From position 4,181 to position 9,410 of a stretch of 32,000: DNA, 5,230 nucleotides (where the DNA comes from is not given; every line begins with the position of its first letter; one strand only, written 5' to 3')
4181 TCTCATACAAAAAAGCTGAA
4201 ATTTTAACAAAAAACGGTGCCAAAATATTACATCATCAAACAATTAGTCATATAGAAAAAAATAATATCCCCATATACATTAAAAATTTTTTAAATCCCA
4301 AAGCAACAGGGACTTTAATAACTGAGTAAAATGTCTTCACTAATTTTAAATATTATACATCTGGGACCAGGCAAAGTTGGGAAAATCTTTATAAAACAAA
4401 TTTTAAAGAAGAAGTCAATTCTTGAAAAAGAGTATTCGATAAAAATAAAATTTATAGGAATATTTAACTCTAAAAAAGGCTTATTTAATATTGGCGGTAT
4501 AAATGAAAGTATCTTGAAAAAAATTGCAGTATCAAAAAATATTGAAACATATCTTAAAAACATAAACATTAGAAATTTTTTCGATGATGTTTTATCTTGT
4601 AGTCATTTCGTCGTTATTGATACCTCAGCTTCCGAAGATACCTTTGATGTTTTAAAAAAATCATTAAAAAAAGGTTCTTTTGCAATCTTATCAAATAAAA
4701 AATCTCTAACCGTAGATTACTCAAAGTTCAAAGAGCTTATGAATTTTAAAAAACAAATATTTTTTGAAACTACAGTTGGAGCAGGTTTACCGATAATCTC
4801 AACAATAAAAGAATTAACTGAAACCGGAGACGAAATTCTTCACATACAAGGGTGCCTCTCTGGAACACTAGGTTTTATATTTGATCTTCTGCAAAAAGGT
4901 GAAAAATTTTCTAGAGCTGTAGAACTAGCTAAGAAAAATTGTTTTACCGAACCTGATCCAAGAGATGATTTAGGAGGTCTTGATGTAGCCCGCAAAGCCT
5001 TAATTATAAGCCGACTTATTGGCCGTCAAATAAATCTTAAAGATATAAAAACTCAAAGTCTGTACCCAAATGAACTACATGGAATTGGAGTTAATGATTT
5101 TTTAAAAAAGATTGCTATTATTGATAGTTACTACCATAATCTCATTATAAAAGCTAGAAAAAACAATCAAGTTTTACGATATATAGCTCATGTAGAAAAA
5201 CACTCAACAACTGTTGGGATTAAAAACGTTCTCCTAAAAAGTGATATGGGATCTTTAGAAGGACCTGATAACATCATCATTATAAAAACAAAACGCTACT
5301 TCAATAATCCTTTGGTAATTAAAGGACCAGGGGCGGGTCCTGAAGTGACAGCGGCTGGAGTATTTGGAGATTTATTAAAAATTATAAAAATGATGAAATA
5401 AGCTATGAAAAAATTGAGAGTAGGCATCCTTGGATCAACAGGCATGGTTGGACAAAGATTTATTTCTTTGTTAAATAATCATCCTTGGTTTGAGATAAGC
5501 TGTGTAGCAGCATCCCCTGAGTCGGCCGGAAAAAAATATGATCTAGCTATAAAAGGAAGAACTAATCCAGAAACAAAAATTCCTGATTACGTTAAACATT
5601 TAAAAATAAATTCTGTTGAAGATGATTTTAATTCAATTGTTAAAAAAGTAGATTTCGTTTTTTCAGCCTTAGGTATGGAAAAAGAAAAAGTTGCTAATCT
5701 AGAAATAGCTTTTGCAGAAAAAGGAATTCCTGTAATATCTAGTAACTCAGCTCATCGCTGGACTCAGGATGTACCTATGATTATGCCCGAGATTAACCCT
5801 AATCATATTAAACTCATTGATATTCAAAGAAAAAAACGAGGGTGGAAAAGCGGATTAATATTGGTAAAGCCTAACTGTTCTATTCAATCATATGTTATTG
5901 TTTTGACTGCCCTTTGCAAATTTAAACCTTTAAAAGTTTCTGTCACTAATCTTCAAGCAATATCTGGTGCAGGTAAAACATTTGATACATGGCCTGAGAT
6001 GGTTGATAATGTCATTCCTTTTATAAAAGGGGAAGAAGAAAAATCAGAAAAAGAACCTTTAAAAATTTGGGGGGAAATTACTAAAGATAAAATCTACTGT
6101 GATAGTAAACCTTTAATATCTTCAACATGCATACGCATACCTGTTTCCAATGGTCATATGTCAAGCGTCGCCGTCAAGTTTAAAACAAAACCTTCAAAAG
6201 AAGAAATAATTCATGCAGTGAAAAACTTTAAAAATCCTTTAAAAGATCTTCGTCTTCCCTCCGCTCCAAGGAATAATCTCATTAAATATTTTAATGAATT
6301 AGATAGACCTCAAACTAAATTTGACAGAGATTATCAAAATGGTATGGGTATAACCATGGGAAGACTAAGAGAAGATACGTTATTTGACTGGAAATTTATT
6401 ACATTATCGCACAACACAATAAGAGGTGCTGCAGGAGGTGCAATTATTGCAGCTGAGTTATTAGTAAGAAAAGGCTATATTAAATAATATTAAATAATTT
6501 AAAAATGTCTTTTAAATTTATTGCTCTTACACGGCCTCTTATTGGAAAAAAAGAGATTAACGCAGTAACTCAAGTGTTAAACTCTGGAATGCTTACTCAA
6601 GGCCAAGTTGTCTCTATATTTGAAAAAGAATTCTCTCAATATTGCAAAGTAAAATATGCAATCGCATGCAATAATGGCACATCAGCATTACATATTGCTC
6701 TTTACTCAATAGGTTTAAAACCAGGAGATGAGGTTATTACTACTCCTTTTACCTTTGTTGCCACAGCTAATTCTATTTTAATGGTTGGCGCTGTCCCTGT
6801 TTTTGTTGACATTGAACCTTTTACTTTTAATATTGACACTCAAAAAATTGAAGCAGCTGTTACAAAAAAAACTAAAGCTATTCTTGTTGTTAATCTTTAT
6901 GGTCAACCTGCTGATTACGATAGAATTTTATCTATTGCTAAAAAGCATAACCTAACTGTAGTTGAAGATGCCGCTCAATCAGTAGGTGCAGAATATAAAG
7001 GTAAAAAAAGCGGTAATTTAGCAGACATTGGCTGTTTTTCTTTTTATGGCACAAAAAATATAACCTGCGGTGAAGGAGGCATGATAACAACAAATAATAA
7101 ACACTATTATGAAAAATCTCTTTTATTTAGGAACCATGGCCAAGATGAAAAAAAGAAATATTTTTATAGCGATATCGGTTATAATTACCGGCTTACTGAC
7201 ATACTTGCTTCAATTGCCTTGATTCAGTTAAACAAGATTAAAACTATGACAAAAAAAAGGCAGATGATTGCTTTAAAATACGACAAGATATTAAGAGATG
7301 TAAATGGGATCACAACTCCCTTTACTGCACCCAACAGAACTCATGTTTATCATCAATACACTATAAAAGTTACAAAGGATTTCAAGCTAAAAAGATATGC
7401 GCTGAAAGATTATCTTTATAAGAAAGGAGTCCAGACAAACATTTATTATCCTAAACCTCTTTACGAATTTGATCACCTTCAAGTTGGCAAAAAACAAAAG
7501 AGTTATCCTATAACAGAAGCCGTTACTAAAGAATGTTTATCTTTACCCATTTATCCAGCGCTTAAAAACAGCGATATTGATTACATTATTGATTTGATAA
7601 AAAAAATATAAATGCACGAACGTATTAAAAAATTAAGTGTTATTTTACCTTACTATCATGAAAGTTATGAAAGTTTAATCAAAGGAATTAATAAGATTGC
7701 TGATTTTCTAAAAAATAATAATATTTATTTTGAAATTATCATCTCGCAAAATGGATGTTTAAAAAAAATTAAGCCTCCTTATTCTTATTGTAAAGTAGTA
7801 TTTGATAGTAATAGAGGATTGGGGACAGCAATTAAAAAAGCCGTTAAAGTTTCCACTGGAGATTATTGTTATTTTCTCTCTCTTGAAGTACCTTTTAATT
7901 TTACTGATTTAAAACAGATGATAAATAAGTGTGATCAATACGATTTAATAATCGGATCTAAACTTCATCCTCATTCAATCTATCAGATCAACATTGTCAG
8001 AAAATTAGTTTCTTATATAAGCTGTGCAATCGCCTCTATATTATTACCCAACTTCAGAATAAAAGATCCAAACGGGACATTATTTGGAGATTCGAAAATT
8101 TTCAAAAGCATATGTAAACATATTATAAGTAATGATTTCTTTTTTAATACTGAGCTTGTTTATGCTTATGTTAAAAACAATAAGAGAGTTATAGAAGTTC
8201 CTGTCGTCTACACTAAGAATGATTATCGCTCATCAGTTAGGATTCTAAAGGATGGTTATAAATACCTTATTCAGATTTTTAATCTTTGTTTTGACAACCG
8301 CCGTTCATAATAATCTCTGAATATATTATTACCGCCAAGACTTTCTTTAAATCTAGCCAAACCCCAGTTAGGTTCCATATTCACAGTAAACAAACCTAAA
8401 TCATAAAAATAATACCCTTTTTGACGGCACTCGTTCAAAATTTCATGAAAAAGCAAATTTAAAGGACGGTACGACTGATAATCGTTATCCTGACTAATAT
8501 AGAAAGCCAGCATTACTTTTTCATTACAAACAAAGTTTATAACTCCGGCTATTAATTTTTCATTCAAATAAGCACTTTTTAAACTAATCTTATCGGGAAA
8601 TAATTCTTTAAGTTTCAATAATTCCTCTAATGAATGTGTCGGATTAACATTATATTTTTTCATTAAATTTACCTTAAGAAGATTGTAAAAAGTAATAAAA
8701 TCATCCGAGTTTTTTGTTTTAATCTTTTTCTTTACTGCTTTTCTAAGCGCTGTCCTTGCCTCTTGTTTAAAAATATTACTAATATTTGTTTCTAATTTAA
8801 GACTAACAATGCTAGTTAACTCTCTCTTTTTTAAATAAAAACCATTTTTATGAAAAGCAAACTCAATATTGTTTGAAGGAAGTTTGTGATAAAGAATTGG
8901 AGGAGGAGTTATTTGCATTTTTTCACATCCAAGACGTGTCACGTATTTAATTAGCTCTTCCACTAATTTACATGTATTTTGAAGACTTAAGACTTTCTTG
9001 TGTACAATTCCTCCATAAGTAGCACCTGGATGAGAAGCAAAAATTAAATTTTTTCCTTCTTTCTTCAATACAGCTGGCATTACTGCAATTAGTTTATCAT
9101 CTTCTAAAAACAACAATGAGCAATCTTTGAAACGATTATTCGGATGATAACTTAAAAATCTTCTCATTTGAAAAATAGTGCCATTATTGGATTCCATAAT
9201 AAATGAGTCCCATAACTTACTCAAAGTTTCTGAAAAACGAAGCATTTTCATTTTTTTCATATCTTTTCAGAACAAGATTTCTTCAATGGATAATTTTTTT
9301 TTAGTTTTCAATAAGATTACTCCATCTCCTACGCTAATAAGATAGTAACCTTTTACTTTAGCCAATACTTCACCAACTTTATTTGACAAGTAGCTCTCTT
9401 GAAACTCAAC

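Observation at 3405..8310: Aspartate-to-homoserine module with an ACT-less aspartate kinase, co-transcribed with a sugar aminotransferase and a GT2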

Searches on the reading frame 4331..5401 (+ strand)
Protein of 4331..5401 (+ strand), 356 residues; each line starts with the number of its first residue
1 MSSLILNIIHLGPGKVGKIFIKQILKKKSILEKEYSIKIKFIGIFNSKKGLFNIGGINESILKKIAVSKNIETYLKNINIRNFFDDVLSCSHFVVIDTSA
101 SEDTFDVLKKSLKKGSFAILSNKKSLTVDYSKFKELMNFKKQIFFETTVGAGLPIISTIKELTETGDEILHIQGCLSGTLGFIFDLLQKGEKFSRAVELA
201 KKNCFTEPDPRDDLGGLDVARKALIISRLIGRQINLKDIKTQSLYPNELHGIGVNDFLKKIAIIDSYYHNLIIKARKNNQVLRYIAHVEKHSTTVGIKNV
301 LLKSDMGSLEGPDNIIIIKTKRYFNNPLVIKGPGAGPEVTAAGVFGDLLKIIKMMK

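Call 4: search_protein_families(library=pfam, proteins=[window:4331-5401:+], max_evalue=0.01)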
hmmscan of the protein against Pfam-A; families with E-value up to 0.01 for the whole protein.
window:4331-5401:+ (356 aa): 2 families
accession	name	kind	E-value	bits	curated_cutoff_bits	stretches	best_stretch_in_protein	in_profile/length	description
PF00742.24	Homoserine_dh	-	1.8e-43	148.8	22.9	1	154-349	1-173/173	Homoserine dehydrogenase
PF03447.22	NAD_binding_3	-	0.0023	19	24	1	12-141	1-107/116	Homoserine dehydrogenase, NAD binding domain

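Call 5: search_protein_families(library=ncbifam, proteins=[window:4331-5401:+], max_evalue=0.001)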
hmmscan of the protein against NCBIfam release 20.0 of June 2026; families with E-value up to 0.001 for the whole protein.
window:4331-5401:+ (356 aa): 7 families
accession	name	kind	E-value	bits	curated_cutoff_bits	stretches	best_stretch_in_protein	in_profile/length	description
NF006959.0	PRK09436.1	equivalog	3e-100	336.5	726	1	5-354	465-815/819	bifunctional aspartate kinase/homoserine dehydrogenase I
NF007003.0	PRK09466.1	subfamily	5.2e-78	263.3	582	1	7-354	460-809/810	bifunctional aspartate kinase/homoserine dehydrogenase II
NF006235.0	PRK08374.1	equivalog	5.9e-39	134.1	451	1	8-352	5-329/336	homoserine dehydrogenase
NF004912.0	PRK06270.1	equivalog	1.4e-38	133.2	373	1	6-354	4-339/343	homoserine dehydrogenase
NF004976.0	PRK06349.1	subfamily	4.6e-28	98.5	205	1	11-355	10-322/430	homoserine dehydrogenase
NF005002.0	PRK06392.1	equivalog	4.6e-21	75.1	296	1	6-269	4-267/329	homoserine dehydrogenase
NF005290.0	PRK06813.1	equivalog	4.5e-18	65.3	286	1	8-244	5-246/346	homoserine dehydrogenase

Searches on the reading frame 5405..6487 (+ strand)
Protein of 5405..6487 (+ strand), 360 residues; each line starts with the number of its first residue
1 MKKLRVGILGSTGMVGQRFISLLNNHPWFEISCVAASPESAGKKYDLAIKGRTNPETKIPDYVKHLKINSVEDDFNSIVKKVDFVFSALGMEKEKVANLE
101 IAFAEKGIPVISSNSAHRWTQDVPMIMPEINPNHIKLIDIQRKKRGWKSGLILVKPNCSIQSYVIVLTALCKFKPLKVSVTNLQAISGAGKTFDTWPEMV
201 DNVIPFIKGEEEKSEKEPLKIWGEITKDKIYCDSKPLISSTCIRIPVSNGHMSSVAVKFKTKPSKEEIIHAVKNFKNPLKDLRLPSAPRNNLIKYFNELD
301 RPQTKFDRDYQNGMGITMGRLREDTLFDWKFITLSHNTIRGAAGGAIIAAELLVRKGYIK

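Call 4: search_protein_families(library=pfam, proteins=[window:5405-6487:+], max_evalue=0.01)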
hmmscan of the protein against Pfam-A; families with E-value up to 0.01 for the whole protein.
window:5405-6487:+ (360 aa): 4 families
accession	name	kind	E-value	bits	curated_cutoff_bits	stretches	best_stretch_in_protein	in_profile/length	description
PF01118.30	Semialdhyde_dh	-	4.6e-28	98.5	26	1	5-137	1-120/121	Semialdehyde dehydrogenase, NAD binding domain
PF02774.23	Semialdhyde_dhC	-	3.8e-24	86.3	26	1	173-339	9-183/184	Semialdehyde dehydrogenase, dimerisation domain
PF02800.25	Gp_dh_C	-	0.0028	17.7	24.4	1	238-276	72-110/158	Glyceraldehyde 3-phosphate dehydrogenase, C-terminal domain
PF01113.26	DapB_N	-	0.0039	17.7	25.6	0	5-48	2-45/124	Dihydrodipicolinate reductase, N-terminus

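Call 5: search_protein_families(library=ncbifam, proteins=[window:5405-6487:+], max_evalue=0.001)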
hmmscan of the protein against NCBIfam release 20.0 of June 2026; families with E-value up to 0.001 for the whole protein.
window:5405-6487:+ (360 aa): 9 families
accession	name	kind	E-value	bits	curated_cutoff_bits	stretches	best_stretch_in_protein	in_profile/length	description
NF006416.0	PRK08664.1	subfamily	6.5e-135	449.8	232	1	1-359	1-349/350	aspartate-semialdehyde dehydrogenase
TIGR00978.1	asd_EA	equivalog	1.7e-102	343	301.2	1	4-354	1-341/342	aspartate-semialdehyde dehydrogenase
NF011456.0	PRK14874.1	equivalog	4.8e-31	108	223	2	2-191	3-165/346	aspartate-semialdehyde dehydrogenase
TIGR01296.1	asd_B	equivalog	2.4e-26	92.6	324.2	2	5-192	1-162/339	aspartate-semialdehyde dehydrogenase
NF005229.0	PRK06728.1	equivalog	9.8e-19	67.4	628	1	2-220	4-193/347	aspartate-semialdehyde dehydrogenase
TIGR01850.1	argC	equivalog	4.5e-10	39.3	233.6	1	5-275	2-265/345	N-acetyl-gamma-glutamyl-phosphate reductase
NF005957.0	PRK08040.1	equivalog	1.3e-07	31.4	273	1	6-192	7-167/336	aspartate-semialdehyde dehydrogenase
NF005144.0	PRK06598.1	subfamily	6.6e-07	28.8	198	0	199-274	222-298/369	aspartate-semialdehyde dehydrogenase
NF004224.0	PRK05671.1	equivalog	2e-05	24.2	284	0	3-191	4-165/336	aspartate-semialdehyde dehydrogenase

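Call 78: find_homologous_proteins(query=window:5405-6484:+, max_evalue=1e-40)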
Query window:5405-6484:+ (360 aa): 8000 proteins with E <= 1e-40 among 8000 candidates; the best 120 are listed.
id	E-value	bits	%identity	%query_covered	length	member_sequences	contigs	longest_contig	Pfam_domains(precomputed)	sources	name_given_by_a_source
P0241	1.1e-240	816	100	100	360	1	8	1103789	PF02774.24,PF01118.31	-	-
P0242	2.6e-172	591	-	-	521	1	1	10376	PF02800.26,PF02774.24,PF01118.31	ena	-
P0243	2.0e-165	568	68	100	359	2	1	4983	PF02774.24,PF01118.31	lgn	-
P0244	3.8e-165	568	68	100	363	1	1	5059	PF02774.24,PF01118.31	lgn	-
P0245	8.9e-164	563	69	100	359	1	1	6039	PF02774.24,PF01118.31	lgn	-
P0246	9.9e-164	563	66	100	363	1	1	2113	PF02774.24,PF01118.31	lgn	-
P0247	6.8e-162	557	68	100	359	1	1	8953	PF02774.24,PF01118.31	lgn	-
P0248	9.1e-162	556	69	100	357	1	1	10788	PF02774.24,PF01118.31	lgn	-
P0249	1.2e-161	556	68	100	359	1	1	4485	PF02774.24,PF01118.31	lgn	-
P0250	2.3e-161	555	67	99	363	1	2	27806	PF01113.27,PF02774.24,PF01118.31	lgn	-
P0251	4.9e-161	554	67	100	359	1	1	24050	PF02774.24,PF01118.31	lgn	-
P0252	1.4e-160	553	67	100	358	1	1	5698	PF02774.24,PF01118.31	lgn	-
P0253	2.4e-160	552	67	100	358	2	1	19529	PF02774.24,PF01118.31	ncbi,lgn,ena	-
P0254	3.0e-160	551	66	100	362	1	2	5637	PF02774.24,PF01118.31,PF03435.25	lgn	-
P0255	3.6e-160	551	67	100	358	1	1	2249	PF02774.24,PF01118.31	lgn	-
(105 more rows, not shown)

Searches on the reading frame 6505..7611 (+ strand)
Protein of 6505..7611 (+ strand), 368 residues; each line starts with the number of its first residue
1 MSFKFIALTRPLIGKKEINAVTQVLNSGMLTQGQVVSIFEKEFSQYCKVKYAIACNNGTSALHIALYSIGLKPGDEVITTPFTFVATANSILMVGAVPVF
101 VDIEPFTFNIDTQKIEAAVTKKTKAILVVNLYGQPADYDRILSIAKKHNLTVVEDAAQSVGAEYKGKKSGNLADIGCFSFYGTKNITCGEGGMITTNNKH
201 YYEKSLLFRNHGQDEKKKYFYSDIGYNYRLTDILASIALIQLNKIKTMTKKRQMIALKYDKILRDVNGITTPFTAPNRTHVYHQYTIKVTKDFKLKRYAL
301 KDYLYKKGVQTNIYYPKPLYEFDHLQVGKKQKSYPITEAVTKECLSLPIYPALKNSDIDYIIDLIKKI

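Call 4: search_protein_families(library=pfam, proteins=[window:6505-7611:+], max_evalue=0.01)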
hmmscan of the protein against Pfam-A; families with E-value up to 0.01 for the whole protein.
window:6505-7611:+ (368 aa): 4 families
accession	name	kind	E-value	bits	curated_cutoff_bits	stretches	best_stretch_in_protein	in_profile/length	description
PF01041.23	DegT_DnrJ_EryC1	-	3.4e-129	431.6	19.8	1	13-365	3-359/360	DegT/DnrJ/EryC1/StrS aminotransferase family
PF00266.25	Aminotran_5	-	1.8e-07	30.9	21.5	1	53-177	65-192/371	Aminotransferase class-V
PF00155.27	Aminotran_1_2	-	3.2e-07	30.3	19.7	1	39-157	47-187/361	Aminotransferase class I and II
PF01212.27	Beta_elim_lyase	-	3.5e-05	23.7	27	1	37-254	35-256/288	Beta-eliminating lyase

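Call 5: search_protein_families(library=ncbifam, proteins=[window:6505-7611:+], max_evalue=0.001)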
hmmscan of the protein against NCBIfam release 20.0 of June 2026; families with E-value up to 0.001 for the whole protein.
window:6505-7611:+ (368 aa): 27 families (the best 25 are shown)
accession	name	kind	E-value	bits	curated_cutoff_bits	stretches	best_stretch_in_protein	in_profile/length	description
TIGR03588.1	PseC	equivalog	1.8e-103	346.4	423.5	1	6-367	2-378/380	UDP-4-amino-4,6-dideoxy-N-acetyl-beta-L-altrosamine transaminase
TIGR04181.1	NHT_00031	hypoth_equivalog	1.9e-79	267.2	420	1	6-348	1-357/359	LegC family aminotransferase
NF008658.2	PRK11658.1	equivalog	2.4e-77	260.2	631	1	4-368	3-376/379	UDP-4-amino-4-deoxy-L-arabinose aminotransferase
NF008687.0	PRK11706.1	equivalog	1.5e-76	257.6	375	1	6-367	2-372/375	dTDP-4-amino-4,6-dideoxygalactose transaminase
NF011936.0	PRK15407.1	equivalog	4.7e-66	223.3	423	2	12-214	43-253/440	lipopolysaccharide biosynthesis protein RfbH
TIGR02379.1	ECA_wecE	subfamily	2.5e-62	210.8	434.85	1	6-367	2-373/376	dTDP-4-amino-4,6-dideoxy-D-glucose transaminase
TIGR04427.1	PLP_DesI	equivalog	4.1e-54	184.2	650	1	20-366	37-380/390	dTDP-4-dehydro-6-deoxyglucose aminotransferase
NF005816.0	PRK07682.1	equivalog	1.2e-11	43.9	620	1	26-156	65-203/390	aminotransferase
NF005817.0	PRK07683.1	equivalog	6.8e-10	38.2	575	1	21-129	59-168/387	aminotransferase A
NF004975.0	PRK06348.1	equivalog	1.7e-09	37.2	549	1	34-155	74-201/384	pyridoxal phosphate-dependent aminotransferase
NF006488.0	PRK08912.1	equivalog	4.4e-09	35.8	498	1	57-130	95-167/387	aminotransferase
NF004770.0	PRK06108.1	subfamily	5.4e-09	35.3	422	1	40-155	87-209/396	pyridoxal phosphate-dependent aminotransferase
TIGR01977.1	am_tr_V_EF2568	hypoth_equivalog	7.7e-09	35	377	1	53-200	66-217/376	cysteine desulfurase family protein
NF041091.1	asp_aminotase_Arch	equivalog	1.7e-08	33.7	550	1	36-155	74-199/376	aspartate aminotransferase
NF005305.0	PRK06836.1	equivalog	5e-08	32.6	376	1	34-129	83-177/396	pyridoxal phosphate-dependent aminotransferase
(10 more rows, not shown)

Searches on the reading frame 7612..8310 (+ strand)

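Call 4: search_protein_families(library=pfam, proteins=[window:7612-8310:+], max_evalue=0.01)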
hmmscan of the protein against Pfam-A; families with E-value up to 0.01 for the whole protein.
window:7612-8310:+ (232 aa): 1 family
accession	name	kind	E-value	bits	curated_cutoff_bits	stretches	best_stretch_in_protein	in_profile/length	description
PF00535.33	Glycos_transf_2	-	2.9e-06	27.8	23.3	1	9-115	1-113/168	Glycosyl transferase family 2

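Call 5: search_protein_families(library=ncbifam, proteins=[window:7612-8310:+], max_evalue=0.001)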
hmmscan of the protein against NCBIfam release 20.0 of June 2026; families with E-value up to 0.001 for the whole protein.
window:7612-8310:+ (232 aa): 1 family
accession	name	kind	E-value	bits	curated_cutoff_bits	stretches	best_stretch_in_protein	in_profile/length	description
TIGR04182.1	glyco_TIGR04182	equivalog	6.9e-06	25.7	325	1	61-226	51-218/293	S-layer glycoprotein N-glycosyltransferase AglJ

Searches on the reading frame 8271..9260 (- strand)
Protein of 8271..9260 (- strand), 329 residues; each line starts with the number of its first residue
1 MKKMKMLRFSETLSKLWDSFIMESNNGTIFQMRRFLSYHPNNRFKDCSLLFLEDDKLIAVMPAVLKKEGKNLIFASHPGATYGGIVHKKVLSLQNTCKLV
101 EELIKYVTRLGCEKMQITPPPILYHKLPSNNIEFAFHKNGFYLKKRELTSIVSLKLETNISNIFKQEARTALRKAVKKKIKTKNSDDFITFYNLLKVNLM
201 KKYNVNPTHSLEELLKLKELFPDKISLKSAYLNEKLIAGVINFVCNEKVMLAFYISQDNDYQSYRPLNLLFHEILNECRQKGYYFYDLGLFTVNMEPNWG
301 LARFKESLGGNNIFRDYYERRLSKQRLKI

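Call 4: search_protein_families(library=pfam, proteins=[window:8271-9260:-], max_evalue=0.01)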
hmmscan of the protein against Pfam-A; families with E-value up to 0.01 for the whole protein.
window:8271-9260:- (329 aa): 2 families
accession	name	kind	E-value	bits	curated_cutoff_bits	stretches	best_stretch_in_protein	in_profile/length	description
PF13480.13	Acetyltransf_6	-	3.2e-08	34.3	22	1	168-290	7-136/143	Acetyltransferase (GNAT) domain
PF02388.22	FemAB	-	2.2e-05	23.9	24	1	233-310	304-380/406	FemAB family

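Call 5: search_protein_families(library=ncbifam, proteins=[window:8271-9260:-], max_evalue=0.001)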
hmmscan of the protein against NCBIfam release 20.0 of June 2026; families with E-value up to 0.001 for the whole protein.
window:8271-9260:- (329 aa): 1 family
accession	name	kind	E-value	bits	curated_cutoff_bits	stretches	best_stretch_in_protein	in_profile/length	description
TIGR03019.1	pepcterm_femAB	equivalog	4.5e-13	49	260.35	1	16-295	2-265/330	FemAB family XrtA/PEP-CTERM system-associated protein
